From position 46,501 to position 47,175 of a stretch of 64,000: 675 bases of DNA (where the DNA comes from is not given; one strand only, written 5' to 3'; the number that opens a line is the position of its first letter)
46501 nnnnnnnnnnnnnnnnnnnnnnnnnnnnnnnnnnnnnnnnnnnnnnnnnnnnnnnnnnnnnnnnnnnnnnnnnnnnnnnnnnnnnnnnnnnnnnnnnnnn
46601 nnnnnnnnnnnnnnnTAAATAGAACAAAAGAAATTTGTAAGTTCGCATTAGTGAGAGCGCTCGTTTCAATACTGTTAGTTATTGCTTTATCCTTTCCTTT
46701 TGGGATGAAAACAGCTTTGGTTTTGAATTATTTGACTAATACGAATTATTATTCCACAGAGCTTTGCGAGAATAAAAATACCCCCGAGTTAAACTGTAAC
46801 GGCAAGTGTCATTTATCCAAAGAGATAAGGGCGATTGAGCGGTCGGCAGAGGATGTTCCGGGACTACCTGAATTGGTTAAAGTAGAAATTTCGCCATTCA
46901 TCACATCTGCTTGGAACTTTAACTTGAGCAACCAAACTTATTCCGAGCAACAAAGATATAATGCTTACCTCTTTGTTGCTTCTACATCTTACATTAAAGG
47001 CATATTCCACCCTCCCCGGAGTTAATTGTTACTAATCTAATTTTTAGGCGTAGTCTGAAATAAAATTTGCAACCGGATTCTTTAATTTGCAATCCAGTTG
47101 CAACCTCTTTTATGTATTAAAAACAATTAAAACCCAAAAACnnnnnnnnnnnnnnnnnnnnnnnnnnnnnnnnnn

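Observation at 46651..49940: MbnP/MbnH-like copper-handling cluster with an outer-membrane barrel carrying an N-terminal CDVCGC motif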

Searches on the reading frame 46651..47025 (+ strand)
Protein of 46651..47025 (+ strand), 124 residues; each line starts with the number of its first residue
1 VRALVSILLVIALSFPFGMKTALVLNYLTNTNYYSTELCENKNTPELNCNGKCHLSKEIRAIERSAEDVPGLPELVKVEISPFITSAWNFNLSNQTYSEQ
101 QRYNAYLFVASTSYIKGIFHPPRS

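Call 3: search_protein_families(library=pfam, proteins=[window:46651-47025:+], max_evalue=0.1)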
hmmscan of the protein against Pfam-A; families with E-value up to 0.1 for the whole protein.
window:46651-47025:+ (124 aa): 0 families

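Call 4: search_protein_families(library=ncbifam, proteins=[window:46651-47025:+], max_evalue=0.1)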
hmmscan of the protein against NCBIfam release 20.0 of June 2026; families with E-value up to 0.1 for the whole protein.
window:46651-47025:+ (124 aa): 0 families

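Call 49: find_homologous_proteins(query=window:46651-47025:+, max_evalue=0.001)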
Query window:46651-47025:+ (124 aa): 11 proteins with E <= 0.001 among 14 candidates.
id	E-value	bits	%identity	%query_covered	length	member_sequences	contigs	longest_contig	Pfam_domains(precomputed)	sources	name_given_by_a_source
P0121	6.1e-77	273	100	100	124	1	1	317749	-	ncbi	ncbi:MAG: hypothetical protein ACK4K0_02250 [Flavobacteriales bacterium]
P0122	5.0e-60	218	82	97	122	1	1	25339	-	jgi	jgi:Na+-transporting NADH:ubiquinone oxidoreductase subunit NqrF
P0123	2.3e-40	155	58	99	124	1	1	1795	-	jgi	jgi:hypothetical protein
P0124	7.4e-14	69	39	100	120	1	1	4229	-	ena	-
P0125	1.6e-10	59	49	56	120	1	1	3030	-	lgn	-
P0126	3.4e-9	54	58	39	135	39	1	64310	-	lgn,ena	-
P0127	3.7e-9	54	35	80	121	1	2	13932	-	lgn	-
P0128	6.1e-9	54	45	55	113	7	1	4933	-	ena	-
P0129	7.1e-9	53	38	80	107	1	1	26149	-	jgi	jgi:hypothetical protein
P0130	7.7e-9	53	35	80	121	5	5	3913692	-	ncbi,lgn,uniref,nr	ncbi:hypothetical protein LXD69_09120 [Flavobacterium sediminilitoris]|uniref:Uncharacterized protei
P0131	5.3e-7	47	50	42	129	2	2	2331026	-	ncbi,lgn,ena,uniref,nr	ncbi:hypothetical protein RF683_02330 [Flavobacterium sp. 20NA77.7]|uniref:Uncharacterized protein n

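Call 52: find_homologous_proteins(query=A4, max_evalue=0.001)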
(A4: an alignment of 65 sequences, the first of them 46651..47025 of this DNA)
Query A4 (65 sequences) (124 aa, profile of the alignment): 399 proteins with E <= 0.001 among 7912 candidates; the best 120 are listed.
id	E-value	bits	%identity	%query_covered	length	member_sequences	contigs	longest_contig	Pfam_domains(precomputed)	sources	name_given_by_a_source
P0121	7.9e-32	128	100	100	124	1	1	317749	-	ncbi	ncbi:MAG: hypothetical protein ACK4K0_02250 [Flavobacteriales bacterium]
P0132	4.3e-30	122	28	86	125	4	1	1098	-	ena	-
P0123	4.6e-30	122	58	99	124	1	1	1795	-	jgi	jgi:hypothetical protein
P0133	4.9e-30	122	35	99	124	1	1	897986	-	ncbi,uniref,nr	ncbi:hypothetical protein [Adhaeribacter soli]|uniref:Uncharacterized protein n=1 Tax=Adhaeribacter 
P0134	5.6e-30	122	47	40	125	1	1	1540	-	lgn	-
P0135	6.7e-30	122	33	99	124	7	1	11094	-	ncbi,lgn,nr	ncbi:hypothetical protein [Pontibacter sp. BAB1700]|nr:hypothetical protein [Pontibacter sp. BAB1700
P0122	1.1e-29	121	82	97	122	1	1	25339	-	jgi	jgi:Na+-transporting NADH:ubiquinone oxidoreductase subunit NqrF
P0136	2.3e-29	120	33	100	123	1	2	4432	-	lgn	-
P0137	5.4e-29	119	34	98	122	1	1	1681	-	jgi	jgi:hypothetical protein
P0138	1.2e-28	118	32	100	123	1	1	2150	-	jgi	-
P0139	1.3e-28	118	31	86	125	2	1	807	-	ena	-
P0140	1.4e-28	118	35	99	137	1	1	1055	-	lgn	-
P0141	2.3e-28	117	36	99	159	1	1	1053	-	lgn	-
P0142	2.5e-28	117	28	99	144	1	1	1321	-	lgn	-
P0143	2.7e-28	117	29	98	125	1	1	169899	-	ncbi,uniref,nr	ncbi:hypothetical protein [Pontibacter fetidus]|uniref:Uncharacterized protein n=1 Tax=Pontibacter f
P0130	4.4e-26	109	35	80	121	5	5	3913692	-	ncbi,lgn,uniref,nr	ncbi:hypothetical protein LXD69_09120 [Flavobacterium sediminilitoris]|uniref:Uncharacterized protei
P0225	7.4e-22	96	29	98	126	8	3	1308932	-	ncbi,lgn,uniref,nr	ncbi:hypothetical protein HNQ93_000030 [Hymenobacter luteus]|uniref:Uncharacterized protein n=2 Tax=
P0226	8.5e-22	96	29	100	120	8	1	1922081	-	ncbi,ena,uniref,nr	ncbi:hypothetical protein ACFOTA_00370 [Chitinophaga sp. GCM10012297]|uniref:Secreted protein n=1 Ta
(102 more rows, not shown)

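Call 59: predict_structure(alignment_id=A5)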
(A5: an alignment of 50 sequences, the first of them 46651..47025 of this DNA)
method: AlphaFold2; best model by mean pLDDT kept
length: 124 residues; sequences in the alignment: 50
mean_pLDDT: 62.5   pTM: 0.25
mean pLDDT of the five models: 62.5, 62.4, 60.8, 60.1, 58.7
residues with pLDDT >= 90: 7; 70-90: 24; 50-70: 79; < 50: 14
segments of 3 or more residues with pLDDT < 50: none
pLDDT, mean of each block of 10 residues (from residue 1): 88 79 76 63 53 63 57 50 54 53 52 61 66
secondary structure, 60 per line:
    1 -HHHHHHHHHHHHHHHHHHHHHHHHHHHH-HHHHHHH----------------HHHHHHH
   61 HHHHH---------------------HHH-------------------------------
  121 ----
elements in order: H2-29 H31-37 H54-65

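Call 60: find_encoding_contigs(protein=P0130, flank=6000, max_places=1)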
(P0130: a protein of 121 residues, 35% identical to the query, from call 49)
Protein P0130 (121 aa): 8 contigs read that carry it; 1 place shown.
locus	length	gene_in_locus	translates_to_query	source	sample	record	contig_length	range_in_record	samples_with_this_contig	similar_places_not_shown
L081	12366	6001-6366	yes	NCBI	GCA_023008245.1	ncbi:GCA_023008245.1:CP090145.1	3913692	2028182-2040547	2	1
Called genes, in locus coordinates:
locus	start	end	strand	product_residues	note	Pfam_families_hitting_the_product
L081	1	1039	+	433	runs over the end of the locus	PF13181:TPR_8 (faint), PF13176:TPR_7 (faint), PF13374:TPR_10 (faint), PF12895:ANAPC3 (faint), PF13432:TPR_16 (faint), PF00515:TPR_1 (faint), PF07719:TPR_2 (faint), PF13424:TPR_12 (weak), +2 more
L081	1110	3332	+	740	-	PF13620:CarboxypepD_reg (faint), PF13715:CarbopepD_reg_2, PF07715:Plug, PF00593:TonB_dep_Rec_b-barrel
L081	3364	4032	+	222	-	PF00588:SpoU_methylase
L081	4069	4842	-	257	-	PF13620:CarboxypepD_reg (weak), PF13715:CarbopepD_reg_2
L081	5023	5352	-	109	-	-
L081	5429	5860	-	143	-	PF16231:DUF4890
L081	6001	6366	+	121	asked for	-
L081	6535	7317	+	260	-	PF20243:MbnP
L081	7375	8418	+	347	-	PF03150:CCP_MauG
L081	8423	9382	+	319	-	-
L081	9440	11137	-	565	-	PF01336:tRNA_anti-codon, PF00152:tRNA-synt_2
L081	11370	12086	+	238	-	PF21948:LplA-B_cat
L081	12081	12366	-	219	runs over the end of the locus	PF01351:RNase_HII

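Call 61: find_encoding_contigs(protein=P0225, flank=6000, max_places=1)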
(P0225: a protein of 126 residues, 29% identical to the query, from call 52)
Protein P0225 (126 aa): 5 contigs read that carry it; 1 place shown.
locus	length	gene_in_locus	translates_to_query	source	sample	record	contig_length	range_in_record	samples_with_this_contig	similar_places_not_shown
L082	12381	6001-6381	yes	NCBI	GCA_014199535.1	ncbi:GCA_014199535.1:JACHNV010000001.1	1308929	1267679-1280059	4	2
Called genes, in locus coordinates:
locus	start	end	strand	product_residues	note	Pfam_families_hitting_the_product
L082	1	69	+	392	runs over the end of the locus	PF07786:HGSNAT_cat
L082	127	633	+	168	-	PF09832:DUF2059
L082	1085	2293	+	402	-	PF00578:AhpC-TSA, PF08534:Redoxin, PF13905:Thioredoxin_8 (weak), PF12543:DUF3738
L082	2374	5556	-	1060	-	PF00933:Glyco_hydro_3, PF01915:Glyco_hydro_3_C, PF00144:Beta-lactamase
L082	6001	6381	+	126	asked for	-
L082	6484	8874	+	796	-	PF13620:CarboxypepD_reg (weak), PF13715:CarbopepD_reg_2, PF07715:Plug, PF00593:TonB_dep_Rec_b-barrel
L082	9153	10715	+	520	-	PF03929:PepSY_TM (weak)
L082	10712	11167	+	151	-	-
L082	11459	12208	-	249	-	PF00081:Sod_Fe_N, PF02777:Sod_Fe_C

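Call 62: find_encoding_contigs(protein=P0226, flank=6000, max_places=1)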
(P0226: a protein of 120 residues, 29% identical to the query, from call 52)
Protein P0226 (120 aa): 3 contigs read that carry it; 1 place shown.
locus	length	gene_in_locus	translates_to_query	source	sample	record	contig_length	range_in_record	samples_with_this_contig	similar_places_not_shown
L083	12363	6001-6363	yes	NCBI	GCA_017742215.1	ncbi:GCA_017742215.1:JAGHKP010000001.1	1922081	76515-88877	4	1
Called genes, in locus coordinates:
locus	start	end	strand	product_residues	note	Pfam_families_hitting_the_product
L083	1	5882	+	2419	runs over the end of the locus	PF14349:SprA_N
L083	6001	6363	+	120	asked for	-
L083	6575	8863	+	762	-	PF13715:CarbopepD_reg_2, PF07715:Plug, PF00593:TonB_dep_Rec_b-barrel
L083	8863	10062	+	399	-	PF13088:BNR_2 (weak)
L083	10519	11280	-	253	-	PF00106:adh_short, PF08659:KR, PF13561:adh_short_C2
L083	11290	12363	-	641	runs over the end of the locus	PF00801:PKD (faint), PF18911:PKD_4 (weak), PF13585:CHU_C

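Call 68: find_related_loci(query=A6, collection=metagenome_contigs, flank=6000)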
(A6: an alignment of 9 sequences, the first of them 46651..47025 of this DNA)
Query A6 (124 aa) in metagenome_contigs; peptide patterns used: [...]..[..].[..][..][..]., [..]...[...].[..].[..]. (x = any residue, [..] = any of these).
600 stretches matched a pattern (row limit reached: there are more); 550 encode a relative of the query (tblastn E <= 1e-3); the best 80 are kept; 80 distinct loci.
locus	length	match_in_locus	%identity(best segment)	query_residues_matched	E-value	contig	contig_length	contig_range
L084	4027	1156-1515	39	1-122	6e-20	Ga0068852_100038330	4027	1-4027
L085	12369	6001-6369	35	1-122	1e-18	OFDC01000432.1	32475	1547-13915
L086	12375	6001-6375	30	1-124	1e-17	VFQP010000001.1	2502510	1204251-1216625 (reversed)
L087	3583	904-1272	36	2-123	1e-17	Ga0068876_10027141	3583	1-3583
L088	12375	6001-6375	32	1-122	2e-17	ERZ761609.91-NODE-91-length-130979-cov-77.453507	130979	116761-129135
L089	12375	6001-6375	32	1-122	2e-17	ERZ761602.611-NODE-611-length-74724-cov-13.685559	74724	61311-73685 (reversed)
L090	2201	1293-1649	34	1-122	6e-17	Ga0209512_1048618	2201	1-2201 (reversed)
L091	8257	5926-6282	34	1-122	6e-17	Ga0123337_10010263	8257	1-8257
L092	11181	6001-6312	34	19-122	1e-16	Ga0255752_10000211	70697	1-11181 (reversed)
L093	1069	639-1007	33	1-123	2e-16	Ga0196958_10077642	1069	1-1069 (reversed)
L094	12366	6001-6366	31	1-123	5e-16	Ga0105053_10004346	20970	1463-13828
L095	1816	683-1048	31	1-123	5e-16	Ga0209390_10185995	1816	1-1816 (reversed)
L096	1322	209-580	33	1-124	6e-16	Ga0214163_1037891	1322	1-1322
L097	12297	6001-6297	41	24-122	8e-16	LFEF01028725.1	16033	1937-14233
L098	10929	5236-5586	35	4-123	7e-16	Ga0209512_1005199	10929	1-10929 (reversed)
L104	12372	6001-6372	34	3-123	3e-15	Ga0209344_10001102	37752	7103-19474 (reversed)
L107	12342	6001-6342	39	10-122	4e-15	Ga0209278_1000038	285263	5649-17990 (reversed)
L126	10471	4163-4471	35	24-122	3e-14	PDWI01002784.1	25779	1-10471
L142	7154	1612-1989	27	1-124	1e-13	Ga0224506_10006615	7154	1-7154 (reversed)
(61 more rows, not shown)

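Call 72: search_protein_families(library=pfam, proteins=[L107:3368-5344:-, L107:5382-5867:-, L107:6475-7350:+, L107:7372-9396:+, L142:2221-3021:+, L142:3090-5135:+, L094:6444-7265:+, L094:7273-9321:+, L104:6462-8501:+, L104:8438-9376:+], max_evalue=0.01)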
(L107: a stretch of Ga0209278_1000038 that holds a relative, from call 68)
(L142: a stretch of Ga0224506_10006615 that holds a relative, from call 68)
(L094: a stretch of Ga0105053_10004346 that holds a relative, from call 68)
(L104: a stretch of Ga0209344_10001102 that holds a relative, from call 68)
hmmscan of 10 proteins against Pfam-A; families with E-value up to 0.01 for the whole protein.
L107:3368-5344:- (658 aa): 1 family
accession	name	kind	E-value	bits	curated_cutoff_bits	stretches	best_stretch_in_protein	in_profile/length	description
PF18764.7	nos_propeller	-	2.1e-35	120.9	30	1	429-499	1-71/71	Nitrous oxide reductase propeller repeat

L107:5382-5867:- (161 aa): 2 families
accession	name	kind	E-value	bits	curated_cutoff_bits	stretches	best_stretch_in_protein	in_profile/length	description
PF00034.26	Cytochrom_C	-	3.8e-06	28.5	21.3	1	71-156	2-88/90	Cytochrome c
PF13442.11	Cytochrome_CBB3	-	0.0011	19.7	27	1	69-154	2-68/68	Cytochrome C oxidase, cbb3-type, subunit III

L107:6475-7350:+ (291 aa): 2 families
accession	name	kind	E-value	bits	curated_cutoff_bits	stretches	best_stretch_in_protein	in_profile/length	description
PF13115.11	YtkA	-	7.2e-05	23.8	25.9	1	178-261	7-84/85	YtkA-like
PF16871.11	DUF5077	-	0.0064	17.1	24.6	0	229-270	67-108/122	Domain of unknown function (DUF5077)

L107:7372-9396:+ (674 aa): 0 families

L142:2221-3021:+ (266 aa): 1 family
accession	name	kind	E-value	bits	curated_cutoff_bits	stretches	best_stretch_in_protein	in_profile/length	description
PF13115.11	YtkA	-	6.6e-18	65.6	25.9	2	162-247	3-84/85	YtkA-like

L142:3090-5135:+ (681 aa): 2 families
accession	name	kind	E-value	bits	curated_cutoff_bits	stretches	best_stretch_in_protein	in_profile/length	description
PF00593.30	TonB_dep_Rec_b-barrel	-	2.6e-16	61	27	1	261-650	50-435/436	TonB dependent receptor-like, beta-barrel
PF07715.20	Plug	-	6.8e-09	36.6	23.9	1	65-154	17-105/107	TonB-dependent Receptor Plug Domain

L094:6444-7265:+ (273 aa): 1 family
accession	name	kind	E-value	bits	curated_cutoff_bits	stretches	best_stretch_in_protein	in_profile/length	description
PF13115.11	YtkA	-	2.9e-12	47.5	25.9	1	183-253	18-84/85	YtkA-like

L094:7273-9321:+ (682 aa): 2 families
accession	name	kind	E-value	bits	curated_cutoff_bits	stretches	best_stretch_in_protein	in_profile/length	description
PF00593.30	TonB_dep_Rec_b-barrel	-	4.6e-27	96.4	27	1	272-653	63-436/436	TonB dependent receptor-like, beta-barrel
PF07715.20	Plug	-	5.2e-07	30.6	23.9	1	89-154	42-106/107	TonB-dependent Receptor Plug Domain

L104:6462-8501:+ (679 aa): 1 family
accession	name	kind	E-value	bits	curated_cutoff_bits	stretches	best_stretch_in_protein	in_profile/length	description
PF07715.20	Plug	-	3.5e-06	27.9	23.9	1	63-151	18-106/107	TonB-dependent Receptor Plug Domain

L104:8438-9376:+ (312 aa): 1 family
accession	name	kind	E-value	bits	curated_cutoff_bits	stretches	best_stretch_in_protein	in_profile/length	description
PF13115.11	YtkA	-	2.9e-07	31.5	25.9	1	75-150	6-77/85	YtkA-like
